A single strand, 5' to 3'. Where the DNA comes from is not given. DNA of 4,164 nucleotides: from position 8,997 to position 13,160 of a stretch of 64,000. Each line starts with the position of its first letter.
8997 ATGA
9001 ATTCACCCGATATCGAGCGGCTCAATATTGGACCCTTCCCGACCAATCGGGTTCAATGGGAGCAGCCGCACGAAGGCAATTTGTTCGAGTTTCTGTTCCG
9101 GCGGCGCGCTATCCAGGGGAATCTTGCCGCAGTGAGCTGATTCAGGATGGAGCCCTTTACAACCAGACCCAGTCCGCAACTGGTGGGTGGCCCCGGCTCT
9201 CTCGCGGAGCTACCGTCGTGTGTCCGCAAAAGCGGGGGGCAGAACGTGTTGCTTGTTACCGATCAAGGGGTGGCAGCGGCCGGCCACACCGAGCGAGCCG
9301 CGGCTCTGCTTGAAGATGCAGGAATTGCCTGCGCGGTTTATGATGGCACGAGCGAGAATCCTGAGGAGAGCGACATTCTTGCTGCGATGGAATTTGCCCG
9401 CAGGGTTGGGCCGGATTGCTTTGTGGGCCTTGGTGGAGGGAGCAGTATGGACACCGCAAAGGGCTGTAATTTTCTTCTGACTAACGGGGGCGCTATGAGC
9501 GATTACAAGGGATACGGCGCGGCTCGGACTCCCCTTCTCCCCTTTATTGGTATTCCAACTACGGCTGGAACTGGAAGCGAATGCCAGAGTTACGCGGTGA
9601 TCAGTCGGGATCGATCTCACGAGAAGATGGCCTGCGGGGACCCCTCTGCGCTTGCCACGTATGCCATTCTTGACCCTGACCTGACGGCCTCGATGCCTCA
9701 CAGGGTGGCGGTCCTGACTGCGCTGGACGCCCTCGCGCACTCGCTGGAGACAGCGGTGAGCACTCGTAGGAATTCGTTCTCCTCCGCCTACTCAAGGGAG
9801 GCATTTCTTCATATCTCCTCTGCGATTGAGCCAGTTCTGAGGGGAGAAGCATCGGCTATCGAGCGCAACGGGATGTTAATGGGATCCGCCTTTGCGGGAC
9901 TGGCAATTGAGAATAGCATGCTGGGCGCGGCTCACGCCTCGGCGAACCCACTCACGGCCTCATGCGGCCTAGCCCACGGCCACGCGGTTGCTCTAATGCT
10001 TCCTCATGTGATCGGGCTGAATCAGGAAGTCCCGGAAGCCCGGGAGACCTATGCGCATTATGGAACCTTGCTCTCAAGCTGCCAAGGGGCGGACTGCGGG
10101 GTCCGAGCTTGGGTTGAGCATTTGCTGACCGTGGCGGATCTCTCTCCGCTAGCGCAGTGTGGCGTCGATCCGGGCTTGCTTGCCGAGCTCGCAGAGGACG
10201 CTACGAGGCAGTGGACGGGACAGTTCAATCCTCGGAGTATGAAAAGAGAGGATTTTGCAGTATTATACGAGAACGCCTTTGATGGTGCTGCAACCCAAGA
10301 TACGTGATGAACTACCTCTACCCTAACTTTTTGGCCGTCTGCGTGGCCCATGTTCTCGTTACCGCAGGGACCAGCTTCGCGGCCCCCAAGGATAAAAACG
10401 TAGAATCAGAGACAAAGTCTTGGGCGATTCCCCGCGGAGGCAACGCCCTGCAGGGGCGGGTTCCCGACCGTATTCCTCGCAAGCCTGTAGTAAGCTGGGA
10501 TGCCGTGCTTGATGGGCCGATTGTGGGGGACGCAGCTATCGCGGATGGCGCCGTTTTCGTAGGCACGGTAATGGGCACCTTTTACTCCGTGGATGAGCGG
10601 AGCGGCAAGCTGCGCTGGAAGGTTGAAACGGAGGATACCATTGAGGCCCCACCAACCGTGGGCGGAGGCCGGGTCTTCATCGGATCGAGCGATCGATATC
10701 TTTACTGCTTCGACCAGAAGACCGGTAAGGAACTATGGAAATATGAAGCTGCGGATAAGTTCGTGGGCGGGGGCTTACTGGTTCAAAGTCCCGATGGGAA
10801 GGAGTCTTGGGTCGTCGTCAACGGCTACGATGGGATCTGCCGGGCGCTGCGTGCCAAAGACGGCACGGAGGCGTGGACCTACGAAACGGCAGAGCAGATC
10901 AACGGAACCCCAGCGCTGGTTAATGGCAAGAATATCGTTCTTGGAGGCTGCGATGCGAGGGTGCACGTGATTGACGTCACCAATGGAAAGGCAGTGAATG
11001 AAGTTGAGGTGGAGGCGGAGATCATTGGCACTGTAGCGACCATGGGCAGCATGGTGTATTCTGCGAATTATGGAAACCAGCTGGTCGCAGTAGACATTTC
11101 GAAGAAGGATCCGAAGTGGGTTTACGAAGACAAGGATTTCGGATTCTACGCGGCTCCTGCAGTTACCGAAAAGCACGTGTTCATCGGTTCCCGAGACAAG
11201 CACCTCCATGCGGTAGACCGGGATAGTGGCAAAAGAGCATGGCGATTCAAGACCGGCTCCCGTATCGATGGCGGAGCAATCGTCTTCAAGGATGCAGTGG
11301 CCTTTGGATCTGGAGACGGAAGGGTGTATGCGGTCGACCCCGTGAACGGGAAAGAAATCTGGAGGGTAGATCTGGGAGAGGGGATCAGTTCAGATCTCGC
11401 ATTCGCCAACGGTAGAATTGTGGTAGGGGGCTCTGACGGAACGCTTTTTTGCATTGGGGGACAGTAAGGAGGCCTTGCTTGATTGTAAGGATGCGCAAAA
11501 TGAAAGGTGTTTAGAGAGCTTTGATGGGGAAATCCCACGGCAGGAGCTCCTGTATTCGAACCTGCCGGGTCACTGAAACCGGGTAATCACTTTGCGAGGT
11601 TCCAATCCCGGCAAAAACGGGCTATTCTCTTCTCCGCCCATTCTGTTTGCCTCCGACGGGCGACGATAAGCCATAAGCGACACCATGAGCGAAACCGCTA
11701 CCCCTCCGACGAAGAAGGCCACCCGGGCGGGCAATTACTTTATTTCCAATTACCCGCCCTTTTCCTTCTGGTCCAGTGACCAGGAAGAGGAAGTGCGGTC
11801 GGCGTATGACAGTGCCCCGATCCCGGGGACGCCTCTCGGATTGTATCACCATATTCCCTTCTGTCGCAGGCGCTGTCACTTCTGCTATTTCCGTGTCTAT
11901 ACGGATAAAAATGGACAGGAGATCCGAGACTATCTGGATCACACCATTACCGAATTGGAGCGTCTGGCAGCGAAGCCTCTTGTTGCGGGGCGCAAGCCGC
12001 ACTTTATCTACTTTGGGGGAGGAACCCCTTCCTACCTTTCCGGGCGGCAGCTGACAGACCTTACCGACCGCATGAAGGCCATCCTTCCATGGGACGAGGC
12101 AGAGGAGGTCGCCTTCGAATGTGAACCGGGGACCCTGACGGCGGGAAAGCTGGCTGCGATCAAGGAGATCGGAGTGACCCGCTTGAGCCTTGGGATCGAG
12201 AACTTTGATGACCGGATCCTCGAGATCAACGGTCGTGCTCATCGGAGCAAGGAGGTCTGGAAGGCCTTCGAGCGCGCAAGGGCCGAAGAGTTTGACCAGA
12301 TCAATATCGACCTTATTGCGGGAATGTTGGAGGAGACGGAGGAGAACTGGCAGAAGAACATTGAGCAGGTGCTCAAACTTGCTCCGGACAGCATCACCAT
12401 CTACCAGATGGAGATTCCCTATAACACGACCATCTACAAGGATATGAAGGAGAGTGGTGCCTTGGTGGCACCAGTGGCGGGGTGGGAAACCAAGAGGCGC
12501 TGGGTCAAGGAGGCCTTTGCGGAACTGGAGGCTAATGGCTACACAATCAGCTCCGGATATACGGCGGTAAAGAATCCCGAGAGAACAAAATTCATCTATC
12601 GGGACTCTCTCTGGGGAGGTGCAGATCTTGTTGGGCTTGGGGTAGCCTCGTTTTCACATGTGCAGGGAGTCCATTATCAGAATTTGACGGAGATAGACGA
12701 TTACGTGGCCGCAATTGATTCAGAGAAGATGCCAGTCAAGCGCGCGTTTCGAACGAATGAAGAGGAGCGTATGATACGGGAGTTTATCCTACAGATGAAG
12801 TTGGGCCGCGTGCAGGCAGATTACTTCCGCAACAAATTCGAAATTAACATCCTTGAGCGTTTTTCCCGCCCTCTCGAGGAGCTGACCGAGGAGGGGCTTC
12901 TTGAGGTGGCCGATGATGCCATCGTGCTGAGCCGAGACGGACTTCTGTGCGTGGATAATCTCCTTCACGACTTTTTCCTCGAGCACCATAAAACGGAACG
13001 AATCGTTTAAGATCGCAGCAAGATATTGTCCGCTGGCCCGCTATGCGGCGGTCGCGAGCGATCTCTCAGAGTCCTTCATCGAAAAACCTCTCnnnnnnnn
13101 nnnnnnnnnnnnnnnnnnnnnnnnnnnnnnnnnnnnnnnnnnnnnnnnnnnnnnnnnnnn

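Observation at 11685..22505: Translationally coupled operon resembling an orphan aromatic-acid tailoring and export pathway with no PKS/NRPS core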

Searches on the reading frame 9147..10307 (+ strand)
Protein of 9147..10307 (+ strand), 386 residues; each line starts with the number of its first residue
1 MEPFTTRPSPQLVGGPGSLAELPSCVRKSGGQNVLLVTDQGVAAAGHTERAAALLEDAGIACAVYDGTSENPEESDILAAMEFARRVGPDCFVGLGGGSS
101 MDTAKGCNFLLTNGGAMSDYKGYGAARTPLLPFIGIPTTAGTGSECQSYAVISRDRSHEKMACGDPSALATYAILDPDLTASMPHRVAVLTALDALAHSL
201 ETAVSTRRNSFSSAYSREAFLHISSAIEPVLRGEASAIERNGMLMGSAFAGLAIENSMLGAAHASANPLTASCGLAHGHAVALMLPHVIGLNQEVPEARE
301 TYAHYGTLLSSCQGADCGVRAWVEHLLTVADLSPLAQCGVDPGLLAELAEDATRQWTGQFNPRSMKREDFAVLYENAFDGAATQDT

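Call 6: search_protein_families(library=pfam, proteins=[window:9147-10307:+], max_evalue=0.001)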
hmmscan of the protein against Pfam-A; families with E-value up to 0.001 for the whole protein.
window:9147-10307:+ (386 aa): 3 families
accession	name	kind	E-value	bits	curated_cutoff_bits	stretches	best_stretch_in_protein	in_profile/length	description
PF00465.25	Fe-ADH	-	9.8e-47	159.1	31.3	1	11-177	3-168/168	Iron-containing alcohol dehydrogenase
PF25137.1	ADH_Fe_C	-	6.5e-25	88.4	27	1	189-377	2-193/194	Fe-containing alcohol dehydrogenase family, C-terminal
PF13685.12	Fe-ADH_2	-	1.8e-13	51.2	28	1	15-111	3-97/149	Iron-containing alcohol dehydrogenase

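Call 28: search_protein_families(library=ncbifam, proteins=[window:9147-10307:+], max_evalue=0.001)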
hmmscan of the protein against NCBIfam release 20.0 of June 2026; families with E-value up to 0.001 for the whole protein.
window:9147-10307:+ (386 aa): 17 families
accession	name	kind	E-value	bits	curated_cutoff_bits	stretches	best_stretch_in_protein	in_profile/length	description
NF041833.1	Fe_ADH_ErcA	equivalog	1.9e-70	237.9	550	1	9-378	8-382/382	alcohol dehydrogenase-like regulatory protein ErcA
NF053866.1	CholDhdGbsBBac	equivalog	1.8e-55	188.2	550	1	12-379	18-392/392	choline dehydrogenase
NF058672.1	4HyButDHCUPNE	equivalog_domain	5.7e-54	183.7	500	1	17-377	15-377/378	4-hydroxybutyrate dehydrogenase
NF050025.1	SulfAcetaldRedSarD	equivalog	5.8e-54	183.4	700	1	10-313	9-310/385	sulfoacetaldehyde reductase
TIGR02638.1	lactal_redase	equivalog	3.9e-53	180.6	523.15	1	15-374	13-379/379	lactaldehyde reductase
NF007911.0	PRK10624.1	equivalog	1.1e-52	179.2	537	1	15-377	14-381/382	lactaldehyde reductase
NF007363.0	PRK09860.1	equivalog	1.3e-48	166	581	1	15-377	15-382/383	L-threonine dehydrogenase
NF010378.0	PRK13805.1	equivalog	1.3e-48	165.6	951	1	29-307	480-772/872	bifunctional acetaldehyde-CoA/alcohol dehydrogenase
TIGR03405.1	Phn_Fe-ADH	equivalog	5.7e-41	140.5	423.7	1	15-343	10-334/355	iron-containing alcohol dehydrogenase PsrA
NF011998.0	PRK15454.1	equivalog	3.7e-40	137.9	556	1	10-376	28-393/395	ethanolamine utilization ethanol dehydrogenase EutG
TIGR04266.1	NDMA_methanol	equivalog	1.5e-24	86.6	625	1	26-309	33-318/420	NDMA-dependent methanol dehydrogenase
NF041822.1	daptide_DH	equivalog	2.9e-15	56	300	1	33-358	2-342/363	daptide-type RiPP biosynthesis dehydogenase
NF011717.0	PRK15138.1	equivalog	4.3e-14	52.4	645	1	42-294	41-298/387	alcohol dehydrogenase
NF006941.0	PRK09423.1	subfamily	3.5e-11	42.5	336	1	11-283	10-277/367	glycerol dehydrogenase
NF053832.1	GlycoaldRedHalo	equivalog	2e-05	23.9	550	0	11-210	10-187/363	glycolaldehyde reductase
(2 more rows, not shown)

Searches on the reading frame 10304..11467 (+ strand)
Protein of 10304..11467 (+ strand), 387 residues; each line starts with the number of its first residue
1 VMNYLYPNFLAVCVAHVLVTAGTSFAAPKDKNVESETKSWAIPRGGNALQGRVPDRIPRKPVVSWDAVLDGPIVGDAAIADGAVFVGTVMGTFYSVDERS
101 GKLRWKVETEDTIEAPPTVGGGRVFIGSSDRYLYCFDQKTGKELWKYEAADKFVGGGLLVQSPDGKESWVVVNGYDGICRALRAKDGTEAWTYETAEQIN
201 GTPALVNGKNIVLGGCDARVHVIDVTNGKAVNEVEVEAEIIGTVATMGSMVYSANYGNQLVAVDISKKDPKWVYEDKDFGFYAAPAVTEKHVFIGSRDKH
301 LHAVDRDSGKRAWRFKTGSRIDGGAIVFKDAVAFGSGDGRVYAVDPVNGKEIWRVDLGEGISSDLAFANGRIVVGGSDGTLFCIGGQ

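Call 6: search_protein_families(library=pfam, proteins=[window:10304-11467:+], max_evalue=0.001)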
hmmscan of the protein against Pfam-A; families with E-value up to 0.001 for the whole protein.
window:10304-11467:+ (387 aa): 8 families
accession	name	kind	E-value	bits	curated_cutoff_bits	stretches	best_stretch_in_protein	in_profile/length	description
PF13360.13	PQQ_2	-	1.7e-70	237.8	27.6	4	91-314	3-232/233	Outer membrane protein assembly factor BamB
PF13570.13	Beta-prop_ACSF4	-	2.1e-48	165.9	133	3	288-384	60-160/329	Beta-alanine-activating enzyme, beta-propeller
PF01011.28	PQQ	-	2.4e-16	60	26.7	0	115-149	541-576/595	Glucose/ethanol/alcohol dehydrogenase, beta-propeller domain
PF25293.1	Beta-prop_EMC1_N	-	8.8e-07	29.3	34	1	84-249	34-208/219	EMC1 N-terminal beta-propeller domain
PF23414.1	Beta-prop_EML_2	-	3.5e-05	23.7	90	0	168-244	11-87/266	Echinoderm microtubule-associated protein second beta-propeller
PF24796.1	WDR55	-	5.1e-05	22.9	200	0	290-383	66-163/296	WDR55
PF24807.1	WD40_CDC20-Fz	-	8.1e-05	22.5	200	0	207-270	62-125/292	CDC20/Fizzy WD40 domain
PF12894.13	ANAPC4_WD40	-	0.00012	22.7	22.9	0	195-240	37-82/91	Anaphase-promoting complex subunit 4 WD40 domain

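Call 28: search_protein_families(library=ncbifam, proteins=[window:10304-11467:+], max_evalue=0.001)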
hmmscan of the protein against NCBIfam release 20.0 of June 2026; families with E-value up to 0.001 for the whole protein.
window:10304-11467:+ (387 aa): 8 families
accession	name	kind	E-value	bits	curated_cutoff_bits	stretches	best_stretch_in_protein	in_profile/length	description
TIGR03300.1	assembly_YfgL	equivalog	1.6e-43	148.9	285.2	3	283-383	59-159/377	outer membrane protein assembly factor BamB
NF053615.1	SerThrKinAfsKStmc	equivalog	8.9e-31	107.3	1300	2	113-350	566-805/809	protein serine/threonine kinase AfsK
NF008351.0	PRK11138.1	equivalog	5.6e-29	100.8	423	2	118-272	117-280/394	outer membrane protein assembly factor BamB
TIGR03075.1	PQQ_enz_alc_DH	subfamily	2e-22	79.5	480.05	1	256-328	442-514/530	PQQ-dependent dehydrogenase, methanol/ethanol family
TIGR04528.1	acido_non_PQQ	subfamily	8.2e-18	64.4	650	4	191-317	36-181/493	acido-empty-quinoprotein group A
TIGR03074.1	PQQ_membr_DH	subfamily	4.5e-10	38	832.65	0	274-320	198-244/783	membrane-bound PQQ-dependent dehydrogenase, glucose/quinate/shikimate family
NF041516.1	PA2928_fam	subfamily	5.1e-07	29.4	70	0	96-142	319-370/376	PA2928 family protein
NF050114.1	Rv3212_fam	equivalog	0.00097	18.4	150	0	104-148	57-98/393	Rv3212 family protein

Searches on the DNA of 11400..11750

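Call 66: search_rna_families(source=window, start=11400, end=11750, threshold=evalue, max_evalue=1)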
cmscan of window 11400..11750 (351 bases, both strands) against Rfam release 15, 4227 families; matches with E-value up to 1: 0.
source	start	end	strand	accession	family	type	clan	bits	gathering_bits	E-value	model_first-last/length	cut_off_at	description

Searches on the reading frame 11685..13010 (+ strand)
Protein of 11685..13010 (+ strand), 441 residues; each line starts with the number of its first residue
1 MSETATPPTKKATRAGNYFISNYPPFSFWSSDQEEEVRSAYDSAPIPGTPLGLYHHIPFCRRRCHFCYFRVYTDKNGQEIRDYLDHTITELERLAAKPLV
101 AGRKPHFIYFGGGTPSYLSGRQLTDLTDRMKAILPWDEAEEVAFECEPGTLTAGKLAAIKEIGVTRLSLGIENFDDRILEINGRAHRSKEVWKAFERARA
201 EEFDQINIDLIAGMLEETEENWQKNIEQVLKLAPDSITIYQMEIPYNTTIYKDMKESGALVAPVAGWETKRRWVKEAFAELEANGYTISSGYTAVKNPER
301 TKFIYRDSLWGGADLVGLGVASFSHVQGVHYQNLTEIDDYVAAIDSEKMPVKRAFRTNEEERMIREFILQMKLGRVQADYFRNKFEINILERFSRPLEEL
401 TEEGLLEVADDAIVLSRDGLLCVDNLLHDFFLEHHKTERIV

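Call 3: search_protein_families(library=pfam, proteins=[window:11685-13010:+], max_evalue=0.01)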
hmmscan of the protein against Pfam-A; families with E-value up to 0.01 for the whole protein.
window:11685-13010:+ (441 aa): 2 families
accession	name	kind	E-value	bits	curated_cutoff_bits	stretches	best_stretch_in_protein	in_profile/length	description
PF04055.27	Radical_SAM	-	1.6e-24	87.4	29.5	1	55-227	2-164/166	Radical SAM superfamily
PF06969.22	HemN_C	-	4.5e-05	23.9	24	1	359-421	3-66/67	HemN C-terminal domain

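Call 4: search_protein_families(library=ncbifam, proteins=[window:11685-13010:+], max_evalue=0.01)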
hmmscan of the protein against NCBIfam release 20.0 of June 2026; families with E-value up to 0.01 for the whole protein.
window:11685-13010:+ (441 aa): 28 families (the best 25 are shown)
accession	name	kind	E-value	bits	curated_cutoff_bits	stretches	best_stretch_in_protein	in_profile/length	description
TIGR00538.1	hemN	equivalog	2.3e-61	208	324.95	1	16-433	15-443/454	oxygen-independent coproporphyrinogen III oxidase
NF006067.1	PRK08208.1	equivalog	1.5e-56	192.2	380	1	49-432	34-416/427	STM4012 family radical SAM protein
TIGR04107.1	rSAM_HutW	equivalog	1.7e-55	188.6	400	1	53-426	42-410/419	heme anaerobic degradation radical SAM methyltransferase ChuW/HutW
TIGR00539.1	hemN_rel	equivalog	5.6e-50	170.4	205.4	1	53-418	3-357/361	radical SAM family heme chaperone HemW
TIGR03994.1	rSAM_HemZ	equivalog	1e-44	153.3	321.4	1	52-254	86-288/401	coproporphyrinogen dehydrogenase HemZ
NF006385.0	PRK08629.1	equivalog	5.5e-43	147.3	355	1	41-432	43-415/439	coproporphyrinogen III oxidase family protein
NF006060.0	PRK08207.1-3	equivalog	2e-34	119.2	653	1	51-257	150-359/477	coproporphyrinogen III oxidase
NF006064.0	PRK08207.2-2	equivalog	1.1e-33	117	504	1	51-254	145-350/465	coproporphyrinogen III oxidase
NF005133.0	PRK06582.1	equivalog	2.6e-31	109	597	1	51-356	12-313/390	coproporphyrinogen III oxidase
NF006066.0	PRK08207.2-5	equivalog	2.4e-30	105.6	1117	1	52-244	192-386/518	coproporphyrinogen III oxidase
NF006061.0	PRK08207.1-4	equivalog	2.4e-26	92.6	702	1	52-243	175-369/501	coproporphyrinogen III oxidase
NF006063.0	PRK08207.2-1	equivalog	6.7e-25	87.7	1074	1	45-250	187-394/518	coproporphyrinogen III oxidase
NF006065.0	PRK08207.2-4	equivalog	1.3e-24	87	922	1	52-244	170-368/484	coproporphyrinogen III oxidase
NF004567.0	PRK05904.1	equivalog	1.8e-23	83.3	355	1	53-341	9-282/353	coproporphyrinogen III oxidase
NF006062.0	PRK08207.1-5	equivalog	1.3e-21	77.1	1007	1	52-250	150-351/476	coproporphyrinogen III oxidase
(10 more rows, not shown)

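Call 17: search_solved_structures(query=window:11685-13010:+, max_evalue=0.001)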
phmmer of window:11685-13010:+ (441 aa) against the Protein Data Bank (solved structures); distinct sequences matched with E-value up to 0.001: 2.
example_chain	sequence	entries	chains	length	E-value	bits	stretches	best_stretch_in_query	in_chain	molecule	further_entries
1olt_A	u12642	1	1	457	3.5e-36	128.2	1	21-428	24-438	OXYGEN-INDEPENDENT COPROPORPHYRINOGEN III OXIDASE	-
9p2u_A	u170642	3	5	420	3.7e-25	91.8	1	51-246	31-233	Radical S-adenosylmethionine methyltransferase NocN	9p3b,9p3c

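Call 59: find_homologous_proteins(query=window:11685-13010:+, max_evalue=1e-40)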
Query window:11685-13010:+ (441 aa): 8000 proteins with E <= 1e-40 among 8000 candidates; the best 120 are listed.
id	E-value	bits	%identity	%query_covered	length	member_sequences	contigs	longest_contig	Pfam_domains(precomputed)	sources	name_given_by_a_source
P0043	1.8e-287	971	94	100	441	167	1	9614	PF04055.28,PF06969.23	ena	-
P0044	9.6e-265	896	87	100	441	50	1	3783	PF04055.28,PF06969.23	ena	-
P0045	5.3e-258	874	85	100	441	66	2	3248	PF04055.28,PF06969.23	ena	-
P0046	5.0e-256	868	83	100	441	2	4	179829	PF04055.28,PF06969.23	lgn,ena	-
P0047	2.2e-255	865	82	100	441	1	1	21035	PF04055.28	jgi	jgi:oxygen-independent coproporphyrinogen-3 oxidase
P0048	3.0e-255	865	83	100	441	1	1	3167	PF04055.28,PF06969.23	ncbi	-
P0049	5.7e-255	864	84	100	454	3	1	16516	PF04055.28,PF06969.23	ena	-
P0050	9.8e-255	863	84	100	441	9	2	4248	PF04055.28,PF06969.23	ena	-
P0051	1.4e-254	863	82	100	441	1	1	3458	PF04055.28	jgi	-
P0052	1.5e-254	863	83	100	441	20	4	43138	PF04055.28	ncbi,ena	ncbi:MAG: coproporphyrinogen-III oxidase family protein [Roseibacillus sp.]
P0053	5.2e-254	861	82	100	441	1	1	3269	PF04055.28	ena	-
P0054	2.7e-253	859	83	100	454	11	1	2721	PF04055.28,PF06969.23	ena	-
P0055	1.3e-252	856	82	100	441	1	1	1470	PF04055.28,PF06969.23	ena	-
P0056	1.8e-252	856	82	100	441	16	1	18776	PF04055.28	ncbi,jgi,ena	-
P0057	4.6e-250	848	81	100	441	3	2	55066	PF04055.28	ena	-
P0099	2.3e-224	763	73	98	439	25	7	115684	PF04055.28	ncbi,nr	ncbi:coproporphyrinogen III oxidase family protein [bacterium]|nr:coproporphyrinogen III oxidase fam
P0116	1.5e-222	757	73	100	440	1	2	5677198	PF04055.28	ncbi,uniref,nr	ncbi:coproporphyrinogen III oxidase [Haloferula helveola]|uniref:Coproporphyrinogen III oxidase n=1 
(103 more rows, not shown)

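Call 60: find_encoding_contigs(protein=P0116, flank=10000, max_places=1)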
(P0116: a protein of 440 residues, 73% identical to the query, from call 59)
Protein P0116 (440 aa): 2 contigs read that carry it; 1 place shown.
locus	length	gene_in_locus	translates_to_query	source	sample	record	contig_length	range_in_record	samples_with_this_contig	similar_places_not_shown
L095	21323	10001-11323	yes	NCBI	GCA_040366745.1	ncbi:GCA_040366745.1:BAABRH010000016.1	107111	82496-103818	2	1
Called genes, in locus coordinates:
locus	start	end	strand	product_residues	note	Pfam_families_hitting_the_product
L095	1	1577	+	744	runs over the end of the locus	PF13360:PQQ_2, PF01011:PQQ (faint), PF13570:Beta-prop_ACSF4, PF13360:PQQ_2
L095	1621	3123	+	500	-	PF01011:PQQ (faint), PF13360:PQQ_2, PF13570:Beta-prop_ACSF4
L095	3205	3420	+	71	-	PF11755:DUF3311 (weak)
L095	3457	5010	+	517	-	PF00474:SSF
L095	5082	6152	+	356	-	PF00501:AMP-binding (faint)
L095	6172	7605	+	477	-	PF00171:Aldedh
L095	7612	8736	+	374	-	PF00465:Fe-ADH, PF13685:Fe-ADH_2, PF25137:ADH_Fe_C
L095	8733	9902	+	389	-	PF13360:PQQ_2, PF13570:Beta-prop_ACSF4, PF01011:PQQ (faint), PF13570:Beta-prop_ACSF4, PF13360:PQQ_2, PF13570:Beta-prop_ACSF4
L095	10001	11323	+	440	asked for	PF04055:Radical_SAM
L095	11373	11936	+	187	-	-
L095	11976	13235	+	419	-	PF00890:FAD_binding_2 (weak), PF01266:DAO (weak), PF01494:FAD_binding_3, PF04820:Trp_halogenase, PF07992:Pyr_redox_2 (weak), PF12831:FAD_oxidored, PF13450:NAD_binding_8 (weak), PF04820:Trp_halogenase, +1 more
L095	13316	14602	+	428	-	PF13579:Glyco_trans_4_4 (weak), PF13439:Glyco_transf_4, PF20706:GT4-conflict (weak), PF00534:Glycos_transf_1, PF13692:Glyco_trans_1_4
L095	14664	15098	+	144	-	PF13279:4HBT_2, PF03061:4HBT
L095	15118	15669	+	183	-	-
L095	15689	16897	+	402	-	PF00501:AMP-binding, PF14535:AMP-binding_C_2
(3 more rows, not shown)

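Call 61: find_encoding_contigs(protein=P0099, flank=10000, max_places=1)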
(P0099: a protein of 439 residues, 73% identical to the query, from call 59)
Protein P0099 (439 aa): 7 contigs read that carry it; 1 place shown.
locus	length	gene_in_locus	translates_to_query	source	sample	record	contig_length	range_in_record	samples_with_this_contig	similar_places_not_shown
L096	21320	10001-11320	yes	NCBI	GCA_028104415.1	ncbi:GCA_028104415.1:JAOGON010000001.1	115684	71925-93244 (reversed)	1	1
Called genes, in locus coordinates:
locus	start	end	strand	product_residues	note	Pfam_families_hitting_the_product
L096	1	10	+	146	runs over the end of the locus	-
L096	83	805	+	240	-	-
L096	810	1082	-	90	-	PF00708:Acylphosphatase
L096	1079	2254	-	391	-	-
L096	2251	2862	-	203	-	-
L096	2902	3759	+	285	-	PF00809:Pterin_bind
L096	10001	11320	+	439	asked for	PF04055:Radical_SAM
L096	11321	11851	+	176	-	-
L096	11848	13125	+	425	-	PF00890:FAD_binding_2 (weak), PF01266:DAO (weak), PF01494:FAD_binding_3, PF01946:Thi4 (weak), PF04820:Trp_halogenase, PF07992:Pyr_redox_2 (weak), PF12831:FAD_oxidored, PF04820:Trp_halogenase, +1 more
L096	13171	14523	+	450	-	PF01408:GFO_IDH_MocA, PF19051:GFO_IDH_MocA_C2, PF02894:GFO_IDH_MocA_C, PF22725:GFO_IDH_MocA_C3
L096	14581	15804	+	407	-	PF13439:Glyco_transf_4, PF13579:Glyco_trans_4_4, PF00534:Glycos_transf_1, PF13692:Glyco_trans_1_4, PF13524:Glyco_trans_1_2 (weak)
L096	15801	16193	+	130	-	PF01643:Acyl-ACP_TE (faint), PF13279:4HBT_2, PF03061:4HBT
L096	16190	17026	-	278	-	PF01694:Rhomboid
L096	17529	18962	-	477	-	PF03446:NAD_binding_2, PF00393:6PGD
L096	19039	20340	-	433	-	PF00884:Sulfatase, PF01663:Phosphodiest, PF16347:SGSH_C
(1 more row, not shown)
